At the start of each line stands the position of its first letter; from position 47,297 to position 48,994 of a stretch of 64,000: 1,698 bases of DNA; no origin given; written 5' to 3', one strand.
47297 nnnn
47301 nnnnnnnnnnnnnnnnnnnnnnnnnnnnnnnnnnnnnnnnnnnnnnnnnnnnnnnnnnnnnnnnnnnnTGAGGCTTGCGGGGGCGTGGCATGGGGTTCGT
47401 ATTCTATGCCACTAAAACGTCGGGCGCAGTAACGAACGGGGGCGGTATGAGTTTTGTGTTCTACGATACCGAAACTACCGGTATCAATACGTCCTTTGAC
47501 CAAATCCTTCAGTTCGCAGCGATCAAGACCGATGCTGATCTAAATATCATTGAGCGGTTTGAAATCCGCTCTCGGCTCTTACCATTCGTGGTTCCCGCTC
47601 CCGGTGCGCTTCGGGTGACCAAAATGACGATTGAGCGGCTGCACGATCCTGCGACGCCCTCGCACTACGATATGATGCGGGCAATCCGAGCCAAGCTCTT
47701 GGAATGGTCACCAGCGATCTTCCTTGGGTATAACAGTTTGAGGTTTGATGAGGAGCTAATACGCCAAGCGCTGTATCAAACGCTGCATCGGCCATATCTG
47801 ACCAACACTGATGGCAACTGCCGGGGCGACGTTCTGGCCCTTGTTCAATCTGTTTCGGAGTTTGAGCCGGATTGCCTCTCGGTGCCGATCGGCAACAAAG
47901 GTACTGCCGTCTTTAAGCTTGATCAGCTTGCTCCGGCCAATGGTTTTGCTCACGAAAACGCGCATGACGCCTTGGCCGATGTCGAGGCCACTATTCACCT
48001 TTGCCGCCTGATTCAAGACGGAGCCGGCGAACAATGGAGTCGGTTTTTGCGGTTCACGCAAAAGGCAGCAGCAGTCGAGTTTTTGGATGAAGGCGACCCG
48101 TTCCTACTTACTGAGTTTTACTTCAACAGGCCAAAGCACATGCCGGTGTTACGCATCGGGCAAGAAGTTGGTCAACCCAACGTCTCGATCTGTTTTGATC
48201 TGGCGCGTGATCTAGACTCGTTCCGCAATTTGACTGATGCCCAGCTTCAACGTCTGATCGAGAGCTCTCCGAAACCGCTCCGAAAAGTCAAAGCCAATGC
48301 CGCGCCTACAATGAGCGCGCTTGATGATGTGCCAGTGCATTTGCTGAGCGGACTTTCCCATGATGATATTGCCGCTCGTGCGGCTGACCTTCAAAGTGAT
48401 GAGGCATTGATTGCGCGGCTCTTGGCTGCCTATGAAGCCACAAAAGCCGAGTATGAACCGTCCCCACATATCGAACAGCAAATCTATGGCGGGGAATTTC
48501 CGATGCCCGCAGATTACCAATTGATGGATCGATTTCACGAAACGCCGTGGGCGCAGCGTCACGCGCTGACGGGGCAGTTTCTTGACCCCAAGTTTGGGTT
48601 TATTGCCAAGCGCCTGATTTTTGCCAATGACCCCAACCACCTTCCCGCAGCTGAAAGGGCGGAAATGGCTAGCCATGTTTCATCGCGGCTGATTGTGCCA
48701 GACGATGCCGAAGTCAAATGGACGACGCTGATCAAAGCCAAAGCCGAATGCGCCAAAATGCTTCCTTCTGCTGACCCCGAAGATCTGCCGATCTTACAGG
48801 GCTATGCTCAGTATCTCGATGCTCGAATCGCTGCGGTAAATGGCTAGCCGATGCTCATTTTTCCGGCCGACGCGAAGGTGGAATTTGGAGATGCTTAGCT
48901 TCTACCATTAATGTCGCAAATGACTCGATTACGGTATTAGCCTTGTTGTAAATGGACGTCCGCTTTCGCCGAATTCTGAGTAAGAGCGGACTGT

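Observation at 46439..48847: XRE-ImmA protease switch directly followed by a full-length ExoI (SbcB-like) exonuclease on the mobile element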

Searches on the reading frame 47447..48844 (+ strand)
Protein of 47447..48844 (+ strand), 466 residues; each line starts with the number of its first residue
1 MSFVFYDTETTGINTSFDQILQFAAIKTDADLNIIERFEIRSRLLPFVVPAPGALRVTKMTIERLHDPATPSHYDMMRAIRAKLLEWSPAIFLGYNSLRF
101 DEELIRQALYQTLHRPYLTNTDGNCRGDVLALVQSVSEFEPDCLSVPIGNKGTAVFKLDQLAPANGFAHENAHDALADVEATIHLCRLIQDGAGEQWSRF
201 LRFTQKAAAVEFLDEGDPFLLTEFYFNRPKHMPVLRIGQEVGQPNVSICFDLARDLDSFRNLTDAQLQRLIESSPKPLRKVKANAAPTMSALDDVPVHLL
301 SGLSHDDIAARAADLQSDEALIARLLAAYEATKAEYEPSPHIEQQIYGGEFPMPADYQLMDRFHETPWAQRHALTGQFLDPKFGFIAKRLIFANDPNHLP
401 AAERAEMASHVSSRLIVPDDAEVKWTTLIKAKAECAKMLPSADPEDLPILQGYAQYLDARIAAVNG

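Call 9: search_protein_families(library=pfam, proteins=[window:47447-48844:+], max_evalue=0.01)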
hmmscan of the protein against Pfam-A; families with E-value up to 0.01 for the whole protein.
window:47447-48844:+ (466 aa): 2 families
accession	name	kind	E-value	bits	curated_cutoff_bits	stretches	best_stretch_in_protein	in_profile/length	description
PF08411.15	Exonuc_X-T_C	-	1.4e-16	60.9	27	1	228-457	29-267/269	Exonuclease C-terminal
PF00929.31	RNase_T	-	2.7e-13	51.2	24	1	4-185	1-163/164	Exonuclease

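Call 10: search_protein_families(library=padloc, proteins=[window:47447-48844:+], max_evalue=0.01)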
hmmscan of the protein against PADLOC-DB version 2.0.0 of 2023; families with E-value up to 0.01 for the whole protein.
window:47447-48844:+ (466 aa): 3 families
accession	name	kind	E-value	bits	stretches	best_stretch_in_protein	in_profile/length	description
PDLC03817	RTasSbcB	-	7.1e-110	366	1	3-436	2-415/436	DRT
PDLC01247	DEDDh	-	2.8e-16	58.5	1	4-186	1-138/139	"CAS-I,CAS-II,CAS-III,CAS-IV,CAS-V,CAS-VI; associated"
PDLC05027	PDC-S48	-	2.6e-06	24.8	0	157-205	134-184/411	-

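Call 11: search_protein_families(library=ncbifam, proteins=[window:47447-48844:+], max_evalue=0.01)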
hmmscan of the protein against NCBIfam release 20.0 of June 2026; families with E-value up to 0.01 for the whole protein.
window:47447-48844:+ (466 aa): 14 families
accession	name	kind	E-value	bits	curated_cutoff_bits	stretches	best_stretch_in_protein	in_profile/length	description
NF008746.0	PRK11779.1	equivalog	1.7e-58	198.4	260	1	2-458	8-471/477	exodeoxyribonuclease I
TIGR01405.1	polC_Gram_pos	equivalog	1.9e-06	25.9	1043.45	1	2-186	190-347/1211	DNA polymerase III subunit alpha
NF003765.0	PRK05359.1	equivalog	2.9e-06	26.9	106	1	3-36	8-41/189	oligoribonuclease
NF001688.0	PRK00448.1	equivalog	3.6e-05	21.5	873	1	2-110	424-523/1445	PolC-type DNA polymerase III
NF005906.0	PRK07883.1-4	equivalog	5.4e-05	21.7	495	0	2-39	7-43/563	DEDD exonuclease domain-containing protein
NF006316.0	PRK08517.1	equivalog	7.7e-05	22.1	247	1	2-117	71-176/270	3'-5' exonuclease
NF006615.0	PRK09182.1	subfamily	0.0001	21.2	207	0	4-28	53-77/307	3'-5' exonuclease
TIGR01407.1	dinG_rel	hypoth_equivalog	0.00038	18.8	547.7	1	3-190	2-162/889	putative DnaQ family exonuclease/DinG family helicase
NF004963.0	PRK06309.1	equivalog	0.0017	18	245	0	3-30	4-31/232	DNA polymerase III subunit epsilon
NF006601.0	PRK09145.1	equivalog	0.0034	16.8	189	1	3-115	31-136/207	3'-5' exonuclease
NF004719.0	PRK06063.1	equivalog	0.004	16.1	389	0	3-67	18-78/331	DEDDh family exonuclease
NF005836.0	PRK07740.1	equivalog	0.0046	16.4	261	0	2-32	60-91/244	hypothetical protein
NF005927.0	PRK07942.1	subfamily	0.0054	16.5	186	0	158-190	145-177/232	DNA polymerase III subunit epsilon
NF005289.0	PRK06807.1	equivalog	0.0076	15.5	335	0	2-39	9-45/313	3'-5' exonuclease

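Call 14: search_dna_similar(query=window:47447-48844:+, collection=plasmids, mode=protein, max_rows=40)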
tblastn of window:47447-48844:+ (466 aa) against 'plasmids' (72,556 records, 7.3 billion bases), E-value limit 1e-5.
Records with a match: 45; places in all: 45; records where one place covers at least 80% of the query: 26.
Best place of each record, by identity: <60% 45.
By first word of the organism name: Rhizobium 7; Escherichia 6; Salmonella 5; Vibrio 5; Pseudomonas 4; Klebsiella 3; Proteus 2; Alteromonas 2; Pseudosulfitobacter 1; Mesorhizobium 1; and 9 more.
By predicted mobility (MOB-suite, as given by PLSDB): non-mobilizable 32; conjugative 7; mobilizable 6.
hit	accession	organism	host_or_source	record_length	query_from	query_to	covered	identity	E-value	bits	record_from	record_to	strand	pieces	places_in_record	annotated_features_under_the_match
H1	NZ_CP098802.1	Rhizobium anhuiense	Trifolium dubium,Cell culture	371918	1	458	98%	41.1%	4e-102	342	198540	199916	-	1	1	exonuclease domain-containing protein | ImmA/IrrE family metallo-endopeptidase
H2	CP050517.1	Rhizobium leguminosarum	Trifolium repens,cell culture,root ...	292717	1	462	97%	40.0%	4e-79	322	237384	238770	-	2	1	hypothetical protein (x2)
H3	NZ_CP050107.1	Rhizobium leguminosarum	Trifolium repens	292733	1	462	99%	39.2%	2e-92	313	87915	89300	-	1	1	exonuclease domain-containing protein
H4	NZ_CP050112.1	Rhizobium leguminosarum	Trifolium repens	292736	1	462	99%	39.2%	2e-92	313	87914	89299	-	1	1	exonuclease domain-containing protein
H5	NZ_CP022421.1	Pseudosulfitobacter pseudonitzschiae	Skeletonema marinoi strain RO5AC,Cell ...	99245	1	460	99%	39.3%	9e-106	352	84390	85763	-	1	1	exonuclease domain-containing protein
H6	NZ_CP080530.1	Mesorhizobium sp. AR02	Oxytropis sp.,Cell culture,root nodule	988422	1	457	98%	39.1%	3e-97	327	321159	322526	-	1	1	exonuclease domain-containing protein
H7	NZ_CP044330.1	Methylocystis rosea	-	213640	1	415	89%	40.4%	4e-91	310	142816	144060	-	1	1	exonuclease domain-containing protein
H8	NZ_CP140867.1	Rhizobium leguminosarum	Trifolium pratense,whole organism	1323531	3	453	97%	29.0%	4e-31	134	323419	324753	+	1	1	record has no annotation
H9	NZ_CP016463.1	Bosea sp. RAC05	Microbial isolate,Algal phycosphere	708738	3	396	85%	31.8%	8e-36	148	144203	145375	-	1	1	exonuclease domain-containing protein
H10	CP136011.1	Pseudomonas sp. FeN3W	cell culture,marine sediment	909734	2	347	74%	33.5%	6e-43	169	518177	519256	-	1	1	sbcB: exodeoxyribonuclease I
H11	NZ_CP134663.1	Escherichia coli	Larus michahellis,bacteria,cloaca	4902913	2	456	98%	25.1%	4e-26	119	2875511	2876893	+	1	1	none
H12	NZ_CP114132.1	Escherichia coli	pig,gut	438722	2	456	98%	25.1%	1e-25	118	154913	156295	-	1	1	sbcB: exodeoxyribonuclease I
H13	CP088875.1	Escherichia coli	Homo sapiens,blood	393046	2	456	98%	24.9%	2e-25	117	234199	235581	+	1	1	sbcB: exodeoxyribonuclease I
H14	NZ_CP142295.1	Erwinia aphidicola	Triticum aestivum 'Rembrandt'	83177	2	410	88%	27.7%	1e-27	124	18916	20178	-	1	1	sbcB: exodeoxyribonuclease I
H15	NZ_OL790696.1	Escherichia coli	-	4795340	2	456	98%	24.7%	2e-25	117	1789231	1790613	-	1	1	none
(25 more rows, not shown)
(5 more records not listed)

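Call 16: get_annotated_region(hit=H1, flank=6000)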
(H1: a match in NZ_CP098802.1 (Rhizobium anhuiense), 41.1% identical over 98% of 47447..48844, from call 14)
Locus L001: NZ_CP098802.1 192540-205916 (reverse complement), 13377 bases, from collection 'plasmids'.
description: Rhizobium anhuiense bv. trifolii strain T24 plasmid pRA_T24_3, complete sequence
organism: Rhizobium anhuiense (NCBI taxid 2018689)
taxonomy: Bacteria; Pseudomonadota; Alphaproteobacteria; Hyphomicrobiales; Rhizobiaceae; Rhizobium; Rhizobium anhuiense
host: -; source: Trifolium dubium,Cell culture; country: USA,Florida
typing (MOB-suite, as given by PLSDB): conjugative; replicon rep_cluster_287; relaxase MOBQ; mating-pair formation MPF_T
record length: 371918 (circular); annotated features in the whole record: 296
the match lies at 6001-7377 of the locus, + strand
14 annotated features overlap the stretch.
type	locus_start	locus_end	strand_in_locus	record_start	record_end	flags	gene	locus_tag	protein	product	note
CDS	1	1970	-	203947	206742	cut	-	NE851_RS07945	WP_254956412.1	PD-(D/E)XK nuclease family protein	-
CDS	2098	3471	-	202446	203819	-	-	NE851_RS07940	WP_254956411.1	ThiF family adenylyltransferase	-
CDS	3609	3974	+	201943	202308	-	-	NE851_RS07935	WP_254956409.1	hypothetical protein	-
CDS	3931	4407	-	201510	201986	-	-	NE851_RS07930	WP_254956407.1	hypothetical protein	-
CDS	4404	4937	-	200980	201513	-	-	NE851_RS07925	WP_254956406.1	hypothetical protein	-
CDS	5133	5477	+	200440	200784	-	-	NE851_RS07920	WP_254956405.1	helix-turn-helix domain-containing protein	-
CDS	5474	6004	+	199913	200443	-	-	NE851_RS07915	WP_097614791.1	ImmA/IrrE family metallo-endopeptidase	-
CDS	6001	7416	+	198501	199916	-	-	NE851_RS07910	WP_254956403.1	exonuclease domain-containing protein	-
CDS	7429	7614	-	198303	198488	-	-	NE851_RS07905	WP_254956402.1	hypothetical protein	-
CDS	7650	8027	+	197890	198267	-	-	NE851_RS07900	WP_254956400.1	hypothetical protein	-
CDS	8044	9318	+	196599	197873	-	-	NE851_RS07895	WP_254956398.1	transposase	-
CDS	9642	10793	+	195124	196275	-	-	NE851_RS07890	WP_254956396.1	site-specific integrase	GO:0015074 - DNA integration [Evidence IEA]; GO:0006310 - DNA recombination [Evidence IEA]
CDS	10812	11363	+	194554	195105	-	-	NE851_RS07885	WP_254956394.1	DUF418 domain-containing protein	-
CDS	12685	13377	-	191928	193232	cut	repC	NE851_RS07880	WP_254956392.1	plasmid replication protein RepC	-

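Call 17: get_annotated_region(hit=H5, flank=6000)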
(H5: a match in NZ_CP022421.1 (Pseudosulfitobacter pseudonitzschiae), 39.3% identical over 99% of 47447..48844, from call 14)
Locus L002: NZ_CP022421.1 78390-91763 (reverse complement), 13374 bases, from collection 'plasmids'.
description: Pseudosulfitobacter pseudonitzschiae strain SMR1 plasmid pSMR1-6, complete sequence
organism: Pseudosulfitobacter pseudonitzschiae (NCBI taxid 1402135)
taxonomy: Bacteria; Pseudomonadota; Alphaproteobacteria; Rhodobacterales; Roseobacteraceae; Pseudosulfitobacter; Pseudosulfitobacter pseudonitzschiae
host: -; source: Skeletonema marinoi strain RO5AC,Cell culture,Top-layer sediments; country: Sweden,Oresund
typing (MOB-suite, as given by PLSDB): mobilizable; replicon rep_cluster_392,rep_cluster_517; relaxase MOBP
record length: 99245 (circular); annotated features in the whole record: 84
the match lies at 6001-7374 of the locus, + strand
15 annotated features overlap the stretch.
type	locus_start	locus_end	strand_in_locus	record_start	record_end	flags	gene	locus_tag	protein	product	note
CDS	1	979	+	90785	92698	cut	-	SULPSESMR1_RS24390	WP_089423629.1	type IV secretory system conjugative DNA transfer family protein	-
CDS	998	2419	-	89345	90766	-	-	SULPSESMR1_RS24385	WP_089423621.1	DUF2235 domain-containing protein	-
CDS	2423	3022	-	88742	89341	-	-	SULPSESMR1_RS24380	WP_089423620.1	SLATT domain-containing protein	-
CDS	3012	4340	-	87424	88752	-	-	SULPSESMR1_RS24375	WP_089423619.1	nucleotidyltransferase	-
CDS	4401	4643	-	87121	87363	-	-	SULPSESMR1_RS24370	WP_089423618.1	hypothetical protein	-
CDS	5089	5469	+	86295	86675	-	-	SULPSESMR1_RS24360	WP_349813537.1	helix-turn-helix transcriptional regulator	-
CDS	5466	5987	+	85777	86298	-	-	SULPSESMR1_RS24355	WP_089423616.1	ImmA/IrrE family metallo-endopeptidase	-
CDS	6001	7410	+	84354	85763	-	-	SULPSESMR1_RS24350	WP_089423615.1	exonuclease domain-containing protein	-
CDS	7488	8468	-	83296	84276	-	-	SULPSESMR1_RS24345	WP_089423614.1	ATPase, T2SS/T4P/T4SS family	-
CDS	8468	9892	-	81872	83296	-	-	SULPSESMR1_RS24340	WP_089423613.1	TrbI/VirB10 family protein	-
CDS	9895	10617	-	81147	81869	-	-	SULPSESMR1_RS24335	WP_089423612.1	TrbG/VirB9 family P-type conjugative transfer protein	-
CDS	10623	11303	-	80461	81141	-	-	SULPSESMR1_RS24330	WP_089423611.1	type IV secretion system protein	-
CDS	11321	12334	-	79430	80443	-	-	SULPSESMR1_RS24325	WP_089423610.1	type IV secretion system protein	-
CDS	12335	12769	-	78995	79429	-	-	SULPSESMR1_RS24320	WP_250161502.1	hypothetical protein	-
CDS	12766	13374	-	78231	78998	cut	-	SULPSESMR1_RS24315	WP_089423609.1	type IV secretion system protein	-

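Call 18: get_annotated_region(hit=H6, flank=6000)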
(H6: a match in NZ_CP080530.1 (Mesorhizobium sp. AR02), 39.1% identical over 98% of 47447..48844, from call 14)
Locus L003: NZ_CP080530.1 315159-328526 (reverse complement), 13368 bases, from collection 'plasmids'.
description: Mesorhizobium sp. AR02 plasmid pMspAR02c, complete sequence
organism: Mesorhizobium sp. AR02 (NCBI taxid 2865837)
taxonomy: Bacteria; Pseudomonadota; Alphaproteobacteria; Hyphomicrobiales; Phyllobacteriaceae; Mesorhizobium; Mesorhizobium sp. AR02
host: -; source: Oxytropis sp.,Cell culture,root nodule; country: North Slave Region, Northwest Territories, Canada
typing (MOB-suite, as given by PLSDB): conjugative; relaxase MOBP,MOBP,MOBP; mating-pair formation MPF_T
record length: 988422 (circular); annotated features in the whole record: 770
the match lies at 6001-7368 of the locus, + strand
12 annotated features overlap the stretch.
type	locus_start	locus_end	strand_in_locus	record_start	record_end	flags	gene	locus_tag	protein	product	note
CDS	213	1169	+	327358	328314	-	-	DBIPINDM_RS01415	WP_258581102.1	nucleotidyltransferase domain-containing protein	-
CDS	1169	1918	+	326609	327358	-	-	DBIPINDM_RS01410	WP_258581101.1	sugar phosphate isomerase/epimerase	-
CDS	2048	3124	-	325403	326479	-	-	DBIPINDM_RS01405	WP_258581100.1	ThiF family adenylyltransferase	-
CDS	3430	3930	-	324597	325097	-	-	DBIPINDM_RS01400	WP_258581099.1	hypothetical protein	-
CDS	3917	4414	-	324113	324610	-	-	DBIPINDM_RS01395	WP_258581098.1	hypothetical protein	-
CDS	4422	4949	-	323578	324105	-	-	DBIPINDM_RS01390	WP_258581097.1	hypothetical protein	-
CDS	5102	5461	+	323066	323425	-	-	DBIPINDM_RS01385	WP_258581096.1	helix-turn-helix transcriptional regulator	-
CDS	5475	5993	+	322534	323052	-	-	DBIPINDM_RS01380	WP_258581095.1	ImmA/IrrE family metallo-endopeptidase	-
CDS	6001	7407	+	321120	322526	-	-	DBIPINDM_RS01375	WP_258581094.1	exonuclease domain-containing protein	-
CDS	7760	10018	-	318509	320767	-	-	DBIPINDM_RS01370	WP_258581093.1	DEAD/DEAH box helicase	-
CDS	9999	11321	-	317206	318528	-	-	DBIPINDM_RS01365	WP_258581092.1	ATP-binding protein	-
CDS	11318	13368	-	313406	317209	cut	-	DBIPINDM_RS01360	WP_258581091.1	TerB N-terminal domain-containing protein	-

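Call 19: get_annotated_region(hit=H7, flank=6000)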
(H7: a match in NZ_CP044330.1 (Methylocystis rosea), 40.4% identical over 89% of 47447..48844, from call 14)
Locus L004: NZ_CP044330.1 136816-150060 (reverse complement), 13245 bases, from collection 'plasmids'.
description: Methylocystis rosea strain BRCS1 plasmid unnamed2, complete sequence
organism: Methylocystis rosea (NCBI taxid 173366)
taxonomy: Bacteria; Pseudomonadota; Alphaproteobacteria; Hyphomicrobiales; Methylocystaceae; Methylocystis; Methylocystis rosea
host: -; source: -; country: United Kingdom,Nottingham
typing (MOB-suite, as given by PLSDB): mobilizable; relaxase MOBP
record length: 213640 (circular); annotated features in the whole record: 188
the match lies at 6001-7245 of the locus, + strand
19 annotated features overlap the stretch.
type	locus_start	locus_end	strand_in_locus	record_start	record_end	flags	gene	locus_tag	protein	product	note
CDS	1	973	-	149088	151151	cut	-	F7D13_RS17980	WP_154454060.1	ParB/RepB/Spo0J family partition protein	-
CDS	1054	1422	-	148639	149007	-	-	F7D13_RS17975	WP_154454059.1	hypothetical protein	-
CDS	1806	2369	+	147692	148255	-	-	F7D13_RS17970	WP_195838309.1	transcriptional regulator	-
CDS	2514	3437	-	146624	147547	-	-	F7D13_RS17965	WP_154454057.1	ThiF family adenylyltransferase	-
CDS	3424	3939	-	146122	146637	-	-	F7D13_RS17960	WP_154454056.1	hypothetical protein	-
CDS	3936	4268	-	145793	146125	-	-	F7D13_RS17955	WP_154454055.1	hypothetical protein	-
CDS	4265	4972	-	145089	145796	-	-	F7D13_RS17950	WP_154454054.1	multiubiquitin domain-containing protein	-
CDS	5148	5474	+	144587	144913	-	-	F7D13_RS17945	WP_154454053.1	helix-turn-helix transcriptional regulator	-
CDS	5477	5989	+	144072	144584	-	-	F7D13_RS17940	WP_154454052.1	ImmA/IrrE family metallo-endopeptidase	-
CDS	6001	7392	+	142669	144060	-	-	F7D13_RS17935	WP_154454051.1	exonuclease domain-containing protein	-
CDS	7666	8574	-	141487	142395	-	-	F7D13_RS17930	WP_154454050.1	toprim domain-containing protein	-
CDS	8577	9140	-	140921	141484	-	-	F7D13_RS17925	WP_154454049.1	thermonuclease family protein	-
CDS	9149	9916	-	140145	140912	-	-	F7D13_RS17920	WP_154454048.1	hypothetical protein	-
CDS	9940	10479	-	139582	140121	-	-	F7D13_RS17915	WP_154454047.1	hypothetical protein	-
CDS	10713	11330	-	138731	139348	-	-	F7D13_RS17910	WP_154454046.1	hypothetical protein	-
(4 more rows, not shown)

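Call 32: find_homologous_proteins(query=window:47447-48844:+, max_evalue=1e-20)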
Query window:47447-48844:+ (466 aa): 2205 proteins with E <= 1e-20 among 8000 candidates; the best 120 are listed.
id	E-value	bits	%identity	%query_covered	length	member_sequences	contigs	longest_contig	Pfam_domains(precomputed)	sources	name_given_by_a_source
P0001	7.5e-296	999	93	100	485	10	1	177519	PF00929.32,PF26016.1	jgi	jgi:exodeoxyribonuclease-1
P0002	5.5e-283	957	89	100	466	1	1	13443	PF00929.32,PF26016.1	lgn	-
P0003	2.3e-278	942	88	100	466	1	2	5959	PF00929.32,PF26016.1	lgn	-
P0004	8.7e-274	927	87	99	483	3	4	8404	PF00929.32,PF26016.1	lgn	-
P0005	1.3e-264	896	83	100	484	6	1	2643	PF00929.32,PF26016.1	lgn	-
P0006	5.4e-242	822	77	100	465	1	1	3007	PF00929.32,PF26016.1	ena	-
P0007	7.8e-239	811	77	100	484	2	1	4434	PF00929.32,PF26016.1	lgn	-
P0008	1.3e-236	804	76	100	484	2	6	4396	PF00929.32,PF26016.1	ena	-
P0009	2.1e-236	803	75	100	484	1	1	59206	PF00929.32,PF26016.1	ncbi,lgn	-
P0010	4.5e-236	802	75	100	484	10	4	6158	PF00929.32,PF26016.1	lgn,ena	-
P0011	2.2e-233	793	74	100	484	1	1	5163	PF00929.32,PF26016.1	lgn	-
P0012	6.5e-233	792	76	99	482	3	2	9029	PF00929.32,PF26016.1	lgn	-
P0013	7.7e-233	792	75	100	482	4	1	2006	PF00929.32,PF26016.1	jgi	jgi:exodeoxyribonuclease I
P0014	1.8e-232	790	74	99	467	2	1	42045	PF00929.32,PF26016.1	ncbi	-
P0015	2.1e-232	790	75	99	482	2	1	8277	PF00929.32,PF26016.1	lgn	-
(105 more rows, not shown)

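Call 34: find_related_loci(query=A1, collection=genome_contigs, flank=10000)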
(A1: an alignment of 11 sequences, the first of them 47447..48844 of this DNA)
Query A1 (466 aa) in genome_contigs; peptide patterns used: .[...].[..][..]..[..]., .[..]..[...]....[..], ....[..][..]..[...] (x = any residue, [..] = any of these).
599 stretches matched a pattern (row limit reached: there are more); 575 encode a relative of the query (tblastn E <= 1e-3); the best 80 are kept; 80 distinct loci.
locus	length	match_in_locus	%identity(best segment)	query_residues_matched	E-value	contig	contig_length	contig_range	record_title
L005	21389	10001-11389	73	1-464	0e+0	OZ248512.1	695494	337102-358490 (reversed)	Sphingomonadaceae bacterium isolate RE-M21a genome assembly, chromosome: RE-M21a-c2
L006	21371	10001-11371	55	1-459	2e-166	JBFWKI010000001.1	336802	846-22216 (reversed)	MAG: Sphingobium sp. isolate CA_2019_NHSR_39 NODE_51_length_336802_cov_9.180007_NHSR, whole genome shotgun sequence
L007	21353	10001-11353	54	1-453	1e-154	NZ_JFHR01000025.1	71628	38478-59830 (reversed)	Sphingobium chlorophenolicum strain NBRC 16172 contig000025, whole genome shotgun sequence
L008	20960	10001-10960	67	145-465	7e-144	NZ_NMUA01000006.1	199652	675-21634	Sphingobium sp. D43FB NODE_6_length_199652_cov_31.2608, whole genome shotgun sequence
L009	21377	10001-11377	50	1-460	1e-136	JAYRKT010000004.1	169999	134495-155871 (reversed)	MAG: Rhodobacter sp. isolate XM2_XAASGE1bin.22 NODE_133_length_169999_cov_2.300208, whole genome shotgun sequence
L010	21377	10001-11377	47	1-460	2e-136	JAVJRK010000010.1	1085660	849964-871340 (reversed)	MAG: Rhodospirillales bacterium isolate D1-CHI-22 k141_34391, whole genome shotgun sequence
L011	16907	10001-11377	48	1-460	3e-134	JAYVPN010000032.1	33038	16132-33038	MAG: Gemmatimonadota bacterium isolate GL72_DN_metabinner_28_sub GL72_DN_metabinner_28_sub_31, whole genome shotgun sequ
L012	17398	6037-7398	47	3-457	3e-131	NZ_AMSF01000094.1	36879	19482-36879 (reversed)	Dyella ginsengisoli LA-4 contig000094, whole genome shotgun sequence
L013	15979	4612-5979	46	1-461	9e-131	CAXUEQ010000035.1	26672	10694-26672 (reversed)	MAG TPA_asm: uncultured Sphingobium sp. isolate public_SRR11456921_metawrap_bin.13 genome assembly, contig: public_SRR11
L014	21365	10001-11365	45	1-457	4e-124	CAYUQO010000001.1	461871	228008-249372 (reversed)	MAG TPA_asm: uncultured Bordetella sp. isolate SRP272529_co2_122 genome assembly, contig: NODE_3_length_461871_cov_10.16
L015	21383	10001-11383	43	1-465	2e-123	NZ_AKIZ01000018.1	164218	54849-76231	Phyllobacterium sp. YR531 PMI41_contig_35.35, whole genome shotgun sequence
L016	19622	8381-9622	47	1-415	1e-120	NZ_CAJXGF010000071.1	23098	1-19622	MAG: uncultured Nitratireductor sp. isolate SRR6201726_bin.8_MetaBAT_v2.12.1_MAG, whole genome shotgun sequence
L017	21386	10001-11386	43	1-465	2e-119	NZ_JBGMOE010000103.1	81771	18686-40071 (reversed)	MAG: Tardiphaga sp. isolate Fil1_3 Lundin1_237, whole genome shotgun sequence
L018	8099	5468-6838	44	1-462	2e-119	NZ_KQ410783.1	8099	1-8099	Shinella sp. SUS2 scf_44948_61, whole genome shotgun sequence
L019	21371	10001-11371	43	1-462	2e-118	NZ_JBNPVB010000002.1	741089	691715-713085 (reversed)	Bradyrhizobium oligotrophicum strain HKCCYLR10402 NODE_2, whole genome shotgun sequence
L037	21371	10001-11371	40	1-462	1e-101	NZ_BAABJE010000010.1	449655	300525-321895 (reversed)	Lysobacter hankyongensis strain JCM 18204 sequence10, whole genome shotgun sequence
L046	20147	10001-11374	38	1-461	2e-94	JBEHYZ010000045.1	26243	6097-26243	MAG: Pseudomonadota bacterium isolate ESF1.bin.85 NODE_1860_length_26243_cov_11.246825, whole genome shotgun sequence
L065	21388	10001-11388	63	1-460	3e-102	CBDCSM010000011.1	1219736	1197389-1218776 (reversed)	MAG: Paracoccaceae bacterium isolate fce447b2-faed-4fd8-83a0-125ef3c917a2 genome assembly, contig: contig_11, whole geno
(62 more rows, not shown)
